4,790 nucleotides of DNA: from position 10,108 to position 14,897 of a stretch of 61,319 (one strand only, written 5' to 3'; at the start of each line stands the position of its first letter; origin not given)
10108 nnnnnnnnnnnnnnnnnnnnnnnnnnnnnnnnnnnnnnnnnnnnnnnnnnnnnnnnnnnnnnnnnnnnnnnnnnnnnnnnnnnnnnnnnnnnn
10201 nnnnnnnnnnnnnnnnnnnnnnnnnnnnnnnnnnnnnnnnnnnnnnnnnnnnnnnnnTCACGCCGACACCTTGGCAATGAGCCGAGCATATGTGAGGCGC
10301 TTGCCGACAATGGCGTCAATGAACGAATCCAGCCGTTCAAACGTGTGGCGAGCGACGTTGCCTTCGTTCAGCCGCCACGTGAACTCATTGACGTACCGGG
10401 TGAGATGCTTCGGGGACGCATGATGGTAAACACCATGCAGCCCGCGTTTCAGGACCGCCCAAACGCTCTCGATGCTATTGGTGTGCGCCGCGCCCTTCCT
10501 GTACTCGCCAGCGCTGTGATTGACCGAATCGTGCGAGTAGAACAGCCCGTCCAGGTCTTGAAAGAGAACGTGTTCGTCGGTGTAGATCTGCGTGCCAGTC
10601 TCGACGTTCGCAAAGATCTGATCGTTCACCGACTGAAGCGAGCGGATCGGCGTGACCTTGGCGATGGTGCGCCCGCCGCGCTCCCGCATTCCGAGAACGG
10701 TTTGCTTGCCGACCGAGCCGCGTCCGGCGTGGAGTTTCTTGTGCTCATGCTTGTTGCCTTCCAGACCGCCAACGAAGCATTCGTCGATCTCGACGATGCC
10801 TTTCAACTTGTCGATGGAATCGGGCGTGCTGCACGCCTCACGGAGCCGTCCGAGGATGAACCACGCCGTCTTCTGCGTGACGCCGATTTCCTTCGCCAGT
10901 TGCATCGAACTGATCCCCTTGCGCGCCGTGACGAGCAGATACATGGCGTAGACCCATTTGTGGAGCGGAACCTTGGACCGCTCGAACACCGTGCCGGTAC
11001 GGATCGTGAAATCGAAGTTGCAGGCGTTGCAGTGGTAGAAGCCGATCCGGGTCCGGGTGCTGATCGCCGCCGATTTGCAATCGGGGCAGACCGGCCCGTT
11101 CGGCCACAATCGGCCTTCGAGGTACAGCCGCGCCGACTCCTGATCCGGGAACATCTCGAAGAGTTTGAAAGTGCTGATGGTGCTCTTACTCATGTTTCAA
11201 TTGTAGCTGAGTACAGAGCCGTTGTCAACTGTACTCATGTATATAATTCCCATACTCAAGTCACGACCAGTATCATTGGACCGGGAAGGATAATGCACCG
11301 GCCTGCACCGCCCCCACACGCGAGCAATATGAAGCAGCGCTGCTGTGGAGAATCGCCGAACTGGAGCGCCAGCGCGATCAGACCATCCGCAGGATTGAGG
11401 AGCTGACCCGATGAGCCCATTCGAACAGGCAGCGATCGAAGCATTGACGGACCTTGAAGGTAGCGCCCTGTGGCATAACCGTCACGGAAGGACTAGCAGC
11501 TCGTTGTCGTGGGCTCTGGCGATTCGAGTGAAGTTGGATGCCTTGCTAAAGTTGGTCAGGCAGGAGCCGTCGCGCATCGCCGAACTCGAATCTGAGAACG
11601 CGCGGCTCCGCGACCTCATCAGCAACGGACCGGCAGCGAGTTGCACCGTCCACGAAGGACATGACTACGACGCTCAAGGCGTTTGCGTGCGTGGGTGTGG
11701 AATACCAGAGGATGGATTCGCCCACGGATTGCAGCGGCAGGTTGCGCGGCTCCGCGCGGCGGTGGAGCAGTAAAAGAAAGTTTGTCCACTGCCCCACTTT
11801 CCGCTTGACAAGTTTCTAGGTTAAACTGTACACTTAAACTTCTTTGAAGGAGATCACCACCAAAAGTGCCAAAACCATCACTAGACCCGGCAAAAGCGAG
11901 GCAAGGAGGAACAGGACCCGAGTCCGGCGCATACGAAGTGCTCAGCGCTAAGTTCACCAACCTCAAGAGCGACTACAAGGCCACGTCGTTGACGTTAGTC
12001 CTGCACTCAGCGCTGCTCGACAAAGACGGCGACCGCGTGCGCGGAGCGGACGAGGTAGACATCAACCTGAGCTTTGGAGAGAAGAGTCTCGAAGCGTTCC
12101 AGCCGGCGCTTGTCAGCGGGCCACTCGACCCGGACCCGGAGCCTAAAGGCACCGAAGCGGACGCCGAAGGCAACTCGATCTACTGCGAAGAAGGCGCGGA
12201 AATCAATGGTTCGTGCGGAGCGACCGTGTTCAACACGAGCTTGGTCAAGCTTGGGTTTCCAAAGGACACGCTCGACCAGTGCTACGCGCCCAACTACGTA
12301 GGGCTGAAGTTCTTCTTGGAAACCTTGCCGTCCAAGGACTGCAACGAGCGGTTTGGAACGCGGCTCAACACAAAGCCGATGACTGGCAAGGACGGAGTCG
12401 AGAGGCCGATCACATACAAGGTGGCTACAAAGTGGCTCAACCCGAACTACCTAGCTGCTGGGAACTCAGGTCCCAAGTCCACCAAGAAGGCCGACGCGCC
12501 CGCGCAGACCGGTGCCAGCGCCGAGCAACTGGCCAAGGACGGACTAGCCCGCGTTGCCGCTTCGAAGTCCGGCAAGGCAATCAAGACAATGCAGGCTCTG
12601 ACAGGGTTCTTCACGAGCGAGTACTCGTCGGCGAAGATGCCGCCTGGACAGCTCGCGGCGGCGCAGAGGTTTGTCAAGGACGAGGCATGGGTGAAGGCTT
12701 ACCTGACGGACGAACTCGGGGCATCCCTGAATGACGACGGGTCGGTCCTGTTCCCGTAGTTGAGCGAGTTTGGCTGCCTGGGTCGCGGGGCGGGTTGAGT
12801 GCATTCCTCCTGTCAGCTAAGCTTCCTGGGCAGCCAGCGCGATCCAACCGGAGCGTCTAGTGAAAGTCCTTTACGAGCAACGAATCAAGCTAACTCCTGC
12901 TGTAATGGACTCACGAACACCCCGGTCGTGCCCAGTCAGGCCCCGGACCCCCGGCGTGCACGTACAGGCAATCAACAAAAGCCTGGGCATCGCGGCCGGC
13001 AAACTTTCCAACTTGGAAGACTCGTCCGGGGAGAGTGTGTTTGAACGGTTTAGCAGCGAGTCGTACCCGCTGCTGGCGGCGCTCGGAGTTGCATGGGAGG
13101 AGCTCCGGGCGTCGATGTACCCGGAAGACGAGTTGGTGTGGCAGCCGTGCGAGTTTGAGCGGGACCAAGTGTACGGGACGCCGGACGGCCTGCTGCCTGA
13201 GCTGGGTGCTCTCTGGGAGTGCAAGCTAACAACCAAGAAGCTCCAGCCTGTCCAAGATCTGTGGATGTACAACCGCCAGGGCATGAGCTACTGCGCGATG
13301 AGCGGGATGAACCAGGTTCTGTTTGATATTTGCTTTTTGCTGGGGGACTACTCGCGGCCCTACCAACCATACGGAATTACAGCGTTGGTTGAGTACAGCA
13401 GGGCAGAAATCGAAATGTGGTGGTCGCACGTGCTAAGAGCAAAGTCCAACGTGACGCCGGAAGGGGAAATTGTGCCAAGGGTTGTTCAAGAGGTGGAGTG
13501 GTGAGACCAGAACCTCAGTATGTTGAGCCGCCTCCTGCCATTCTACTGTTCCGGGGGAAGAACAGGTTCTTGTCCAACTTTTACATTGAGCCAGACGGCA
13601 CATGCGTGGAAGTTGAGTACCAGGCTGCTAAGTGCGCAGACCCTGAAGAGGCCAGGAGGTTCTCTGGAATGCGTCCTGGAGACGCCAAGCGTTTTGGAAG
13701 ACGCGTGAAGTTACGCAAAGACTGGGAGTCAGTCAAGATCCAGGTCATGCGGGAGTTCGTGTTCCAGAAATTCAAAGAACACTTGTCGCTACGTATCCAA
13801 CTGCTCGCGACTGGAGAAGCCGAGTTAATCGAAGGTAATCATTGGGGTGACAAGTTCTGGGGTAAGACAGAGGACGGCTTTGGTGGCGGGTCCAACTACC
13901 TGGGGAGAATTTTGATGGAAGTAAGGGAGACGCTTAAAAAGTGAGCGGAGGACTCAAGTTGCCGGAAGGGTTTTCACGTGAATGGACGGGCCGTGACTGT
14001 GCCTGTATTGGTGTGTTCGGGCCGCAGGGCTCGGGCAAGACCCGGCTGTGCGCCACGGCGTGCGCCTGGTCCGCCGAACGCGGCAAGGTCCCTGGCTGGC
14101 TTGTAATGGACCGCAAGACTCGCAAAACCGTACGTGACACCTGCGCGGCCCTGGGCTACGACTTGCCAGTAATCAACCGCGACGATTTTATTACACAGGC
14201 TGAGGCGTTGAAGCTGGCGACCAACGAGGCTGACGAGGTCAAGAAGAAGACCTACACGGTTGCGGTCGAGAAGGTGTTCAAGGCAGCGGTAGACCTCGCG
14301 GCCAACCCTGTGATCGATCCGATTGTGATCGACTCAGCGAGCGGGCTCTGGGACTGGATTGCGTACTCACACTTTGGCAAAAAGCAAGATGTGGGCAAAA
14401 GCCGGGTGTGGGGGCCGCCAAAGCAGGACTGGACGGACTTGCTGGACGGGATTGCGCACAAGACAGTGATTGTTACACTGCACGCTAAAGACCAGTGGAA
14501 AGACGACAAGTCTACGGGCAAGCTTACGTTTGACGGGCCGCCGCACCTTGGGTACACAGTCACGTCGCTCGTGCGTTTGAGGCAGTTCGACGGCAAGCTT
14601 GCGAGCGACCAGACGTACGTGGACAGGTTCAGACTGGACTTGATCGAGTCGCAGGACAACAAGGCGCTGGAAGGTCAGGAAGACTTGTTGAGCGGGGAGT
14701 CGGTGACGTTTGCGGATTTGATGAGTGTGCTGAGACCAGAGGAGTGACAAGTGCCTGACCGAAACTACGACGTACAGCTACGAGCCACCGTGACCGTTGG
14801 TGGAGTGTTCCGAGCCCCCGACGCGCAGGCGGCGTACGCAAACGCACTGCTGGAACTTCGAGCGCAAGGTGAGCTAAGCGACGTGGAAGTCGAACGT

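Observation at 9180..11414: Recent IS1595-family insertion into a phage gene, reversible to an exact ORF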

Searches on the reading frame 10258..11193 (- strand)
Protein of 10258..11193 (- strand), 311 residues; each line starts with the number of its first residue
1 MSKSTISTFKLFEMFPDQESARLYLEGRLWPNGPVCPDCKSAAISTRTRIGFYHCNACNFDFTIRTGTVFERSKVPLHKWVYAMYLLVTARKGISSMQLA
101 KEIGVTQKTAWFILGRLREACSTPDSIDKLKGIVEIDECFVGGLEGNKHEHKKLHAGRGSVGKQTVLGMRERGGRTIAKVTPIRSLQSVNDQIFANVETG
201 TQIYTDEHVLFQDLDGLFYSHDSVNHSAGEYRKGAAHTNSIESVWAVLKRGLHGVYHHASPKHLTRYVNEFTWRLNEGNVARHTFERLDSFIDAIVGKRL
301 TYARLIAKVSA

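Call 5: search_protein_families(library=pfam, proteins=[window:10258-11193:-], max_evalue=0.01)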
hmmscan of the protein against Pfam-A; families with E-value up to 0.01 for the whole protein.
window:10258-11193:- (311 aa): 2 families
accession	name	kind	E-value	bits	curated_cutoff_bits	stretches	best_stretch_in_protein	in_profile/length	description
PF12762.13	DDE_Tnp_IS1595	-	1.4e-41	142.5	27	1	129-276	1-153/153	ISXO2-like transposase domain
PF12760.12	Zn_ribbon_IS1595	-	5.9e-10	39.4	25.4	1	16-59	1-44/46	Transposase zinc-ribbon domain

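Call 11: find_encoding_contigs(protein=window:10258-11193:-, flank=6000, max_places=10)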
Protein window:10258-11193:- (311 aa): 6 contigs read that carry it; 4 places shown.
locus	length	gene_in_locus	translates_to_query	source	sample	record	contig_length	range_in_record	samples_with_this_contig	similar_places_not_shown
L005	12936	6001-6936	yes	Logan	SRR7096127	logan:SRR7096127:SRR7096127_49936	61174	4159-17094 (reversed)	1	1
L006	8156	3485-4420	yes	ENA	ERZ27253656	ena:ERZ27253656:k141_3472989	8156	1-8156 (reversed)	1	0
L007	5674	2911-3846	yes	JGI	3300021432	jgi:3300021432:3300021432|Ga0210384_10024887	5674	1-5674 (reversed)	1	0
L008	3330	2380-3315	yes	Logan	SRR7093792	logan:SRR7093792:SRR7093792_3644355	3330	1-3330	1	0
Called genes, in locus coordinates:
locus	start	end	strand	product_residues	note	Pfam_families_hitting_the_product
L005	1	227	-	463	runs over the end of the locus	PF03167:UDG, PF01612:DNA_pol_A_exo1 (weak)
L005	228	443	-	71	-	-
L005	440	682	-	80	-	-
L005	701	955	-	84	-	PF00196:GerE, PF08281:Sigma70_r4_2 (weak)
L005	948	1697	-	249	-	PF02732:ERCC4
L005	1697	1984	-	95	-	-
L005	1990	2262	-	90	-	-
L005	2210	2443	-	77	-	-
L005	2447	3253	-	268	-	PF13479:AAA_24 (weak)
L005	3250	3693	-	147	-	PF08719:NADAR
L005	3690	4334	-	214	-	-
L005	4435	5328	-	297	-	-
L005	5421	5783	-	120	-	-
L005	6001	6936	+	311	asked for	PF12760:Zn_ribbon_IS1595, PF12762:DDE_Tnp_IS1595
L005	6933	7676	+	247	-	PF01507:PAPS_reduct (weak)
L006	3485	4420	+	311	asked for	PF12760:Zn_ribbon_IS1595, PF12762:DDE_Tnp_IS1595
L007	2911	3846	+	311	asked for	PF12760:Zn_ribbon_IS1595, PF12762:DDE_Tnp_IS1595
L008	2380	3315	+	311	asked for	PF12760:Zn_ribbon_IS1595, PF12762:DDE_Tnp_IS1595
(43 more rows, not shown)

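Call 41: search_protein_families(library=phrogs, proteins=[window:10258-11193:-], max_evalue=0.001)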
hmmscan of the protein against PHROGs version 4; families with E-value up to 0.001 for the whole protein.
window:10258-11193:- (311 aa): 3 families
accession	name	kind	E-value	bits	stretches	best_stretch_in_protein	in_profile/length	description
phrog_25593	-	unknown function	9.6e-39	134.4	1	4-286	12-312/344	-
phrog_9697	-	unknown function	1.1e-14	55.5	1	94-235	23-158/164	-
phrog_13752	-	unknown function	4.9e-10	40.5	1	162-280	2-118/131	-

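Call 42: search_protein_families(library=ncbifam, proteins=[window:10258-11193:-], max_evalue=0.01)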
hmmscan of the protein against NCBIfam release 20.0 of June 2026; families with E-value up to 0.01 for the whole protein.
window:10258-11193:- (311 aa): 1 family
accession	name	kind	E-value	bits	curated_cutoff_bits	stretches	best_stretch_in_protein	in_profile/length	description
NF033547.1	transpos_IS1595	equivalog_domain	1.4e-58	198.3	75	1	72-276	1-213/215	IS1595 family transposase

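Call 78: search_dna_similar(query=window:10258-11193:-, collection=plasmids, mode=protein, max_rows=15)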
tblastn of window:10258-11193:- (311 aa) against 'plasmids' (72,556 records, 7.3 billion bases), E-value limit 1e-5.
Records with a match: 466; places in all: 669; records where one place covers at least 80% of the query: 319.
Best place of each record, by identity: <60% 466.
By first word of the organism name: Sinorhizobium 43; Pseudosulfitobacter 30; Acinetobacter 29; Rhizobium 23; Ralstonia 18; Xanthomonas 18; Aeromonas 17; Mesorhizobium 14; Agrobacterium 12; Haloarcula 11; and 111 more.
By predicted mobility (MOB-suite, as given by PLSDB): non-mobilizable 240; conjugative 141; mobilizable 85.
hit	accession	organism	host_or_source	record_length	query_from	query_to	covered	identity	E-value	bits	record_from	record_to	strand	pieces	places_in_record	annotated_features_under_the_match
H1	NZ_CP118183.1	Entomospira culicis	Culex pipiens,cell culture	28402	7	306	96%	42.9%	2e-69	241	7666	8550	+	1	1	IS1595 family transposase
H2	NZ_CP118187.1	Entomospira culicis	Culex pipiens,cell culture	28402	7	306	96%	42.9%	2e-69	241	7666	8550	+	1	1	IS1595 family transposase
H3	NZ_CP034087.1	Methylocystis rosea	cell culture,groundwater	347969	7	307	97%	41.3%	1e-61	218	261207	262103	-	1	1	IS1595 family transposase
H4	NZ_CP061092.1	Roseomonas marmotae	Marmota himalayana,pure culture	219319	15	302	93%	41.2%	1e-56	204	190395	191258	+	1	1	IS1595 family transposase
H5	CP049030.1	Rhodobacteraceae bacterium SC52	Apostichopus japonicus,pure ...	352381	5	266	84%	43.6%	3e-60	214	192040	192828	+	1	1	none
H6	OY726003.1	Phocaeicola massiliensis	-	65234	3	274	87%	41.6%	4e-57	205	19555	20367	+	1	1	record has no annotation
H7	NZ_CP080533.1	Mesorhizobium sp. AR02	Oxytropis sp.,Cell culture,root nodule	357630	14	305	92%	38.6%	1e-41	196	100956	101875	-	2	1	none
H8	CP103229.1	Bacteroides faecis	Homo sapiens,cell culture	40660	7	276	87%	39.2%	3e-54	197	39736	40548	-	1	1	IS1595 family transposase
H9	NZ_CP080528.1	Mesorhizobium sp. AR07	Oxytropis sp.,Cell culture,root nodule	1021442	15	302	93%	36.7%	5e-51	187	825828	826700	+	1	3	record has no annotation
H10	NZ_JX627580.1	Methylobacterium oryzae CBMB20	-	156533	18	302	92%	36.9%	7e-51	187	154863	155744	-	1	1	IS1595 family transposase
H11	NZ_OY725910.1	Bacteroides finegoldii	-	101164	7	274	86%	39.1%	3e-53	194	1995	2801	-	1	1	none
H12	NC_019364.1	Sulfitobacter guttiformis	-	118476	2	305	98%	33.9%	1e-41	160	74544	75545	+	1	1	IS1595 family transposase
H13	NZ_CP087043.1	Pseudosulfitobacter pseudonitzschiae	Mediolabrus comicus,The surface ...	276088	17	302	92%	35.8%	4e-47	176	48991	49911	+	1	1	IS1595 family transposase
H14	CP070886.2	Pseudosulfitobacter pseudonitzschiae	Skeletonema costatum,The surface ...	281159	17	302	92%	35.8%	4e-47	176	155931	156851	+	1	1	IS1595 family transposase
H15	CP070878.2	Pseudosulfitobacter pseudonitzschiae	Skeletonema costatum,The surface ...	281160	17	302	92%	35.8%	4e-47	176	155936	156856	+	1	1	IS1595 family transposase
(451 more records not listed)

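Call 79: search_dna_similar(query=window:10258-11193:-, collection=phages, mode=protein, max_rows=15)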
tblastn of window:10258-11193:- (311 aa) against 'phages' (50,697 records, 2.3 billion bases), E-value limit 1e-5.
Records with a match: 5; places in all: 5; records where one place covers at least 80% of the query: 4.
Best place of each record, by identity: <60% 5.
By first word of the organism name: Bacteriophage 3; Streptococcus 2.
By host as written in the record: - 3; Streptococcus gallolyticus BSJ31 1; Streptococcus gallolyticus BSJ27 1.
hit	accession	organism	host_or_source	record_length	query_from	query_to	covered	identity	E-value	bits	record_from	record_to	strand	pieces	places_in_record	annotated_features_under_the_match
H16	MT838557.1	Bacteriophage sp.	human fecal samples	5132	1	289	93%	36.2%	2e-45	170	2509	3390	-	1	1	record has no annotation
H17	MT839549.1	Bacteriophage sp.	human fecal samples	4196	11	276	86%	36.1%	7e-44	165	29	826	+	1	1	record has no annotation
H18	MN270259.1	Streptococcus phage phi-SgaBSJ31_rum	Streptococcus gallolyticus BSJ31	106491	3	268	86%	24.4%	3e-7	58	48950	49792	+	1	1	transposase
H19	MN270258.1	Streptococcus phage phi-SgaBSJ27_rum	Streptococcus gallolyticus BSJ27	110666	3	268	86%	24.4%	3e-7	58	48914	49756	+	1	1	transposase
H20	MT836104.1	Bacteriophage sp.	human fecal samples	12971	10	119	35%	32.7%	8e-7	56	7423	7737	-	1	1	record has no annotation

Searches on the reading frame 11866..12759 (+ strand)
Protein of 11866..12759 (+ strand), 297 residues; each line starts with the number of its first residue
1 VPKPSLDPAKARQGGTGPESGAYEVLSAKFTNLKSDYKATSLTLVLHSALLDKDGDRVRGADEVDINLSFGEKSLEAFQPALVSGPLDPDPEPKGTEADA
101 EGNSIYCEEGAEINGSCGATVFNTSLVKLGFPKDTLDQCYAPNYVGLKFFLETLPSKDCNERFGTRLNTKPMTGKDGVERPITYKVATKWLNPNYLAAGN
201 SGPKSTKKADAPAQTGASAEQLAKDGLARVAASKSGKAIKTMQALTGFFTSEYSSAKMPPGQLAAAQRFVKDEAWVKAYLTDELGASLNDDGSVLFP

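Call 5: search_protein_families(library=pfam, proteins=[window:11866-12759:+], max_evalue=0.01)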
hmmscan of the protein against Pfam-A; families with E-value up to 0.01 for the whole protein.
window:11866-12759:+ (297 aa): 0 families

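Call 41: search_protein_families(library=phrogs, proteins=[window:11866-12759:+], max_evalue=0.001)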
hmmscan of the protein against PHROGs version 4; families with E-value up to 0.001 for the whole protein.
window:11866-12759:+ (297 aa): 0 families

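Call 59: find_related_loci(query=window:11866-12759:+, collection=viral_contigs, flank=5000)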
Query window:11866-12759:+ (297 aa) in viral_contigs; peptide patterns used: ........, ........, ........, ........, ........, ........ (x = any residue, [..] = any of these).
4 stretches matched a pattern, but none encodes a relative of the query by tblastn (E <= 1e-3).

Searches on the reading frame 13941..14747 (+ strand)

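Call 58: search_protein_families(library=pfam, proteins=[window:13941-14747:+], max_evalue=0.001)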
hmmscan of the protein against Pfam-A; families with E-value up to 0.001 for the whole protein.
window:13941-14747:+ (268 aa): 2 families
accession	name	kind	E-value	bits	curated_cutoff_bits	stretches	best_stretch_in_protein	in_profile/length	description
PF13479.12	AAA_24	-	7.3e-07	29.7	27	1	23-194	5-142/195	AAA domain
PF06745.19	ATPase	-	0.00019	21.3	26.6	1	23-136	22-131/231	KaiC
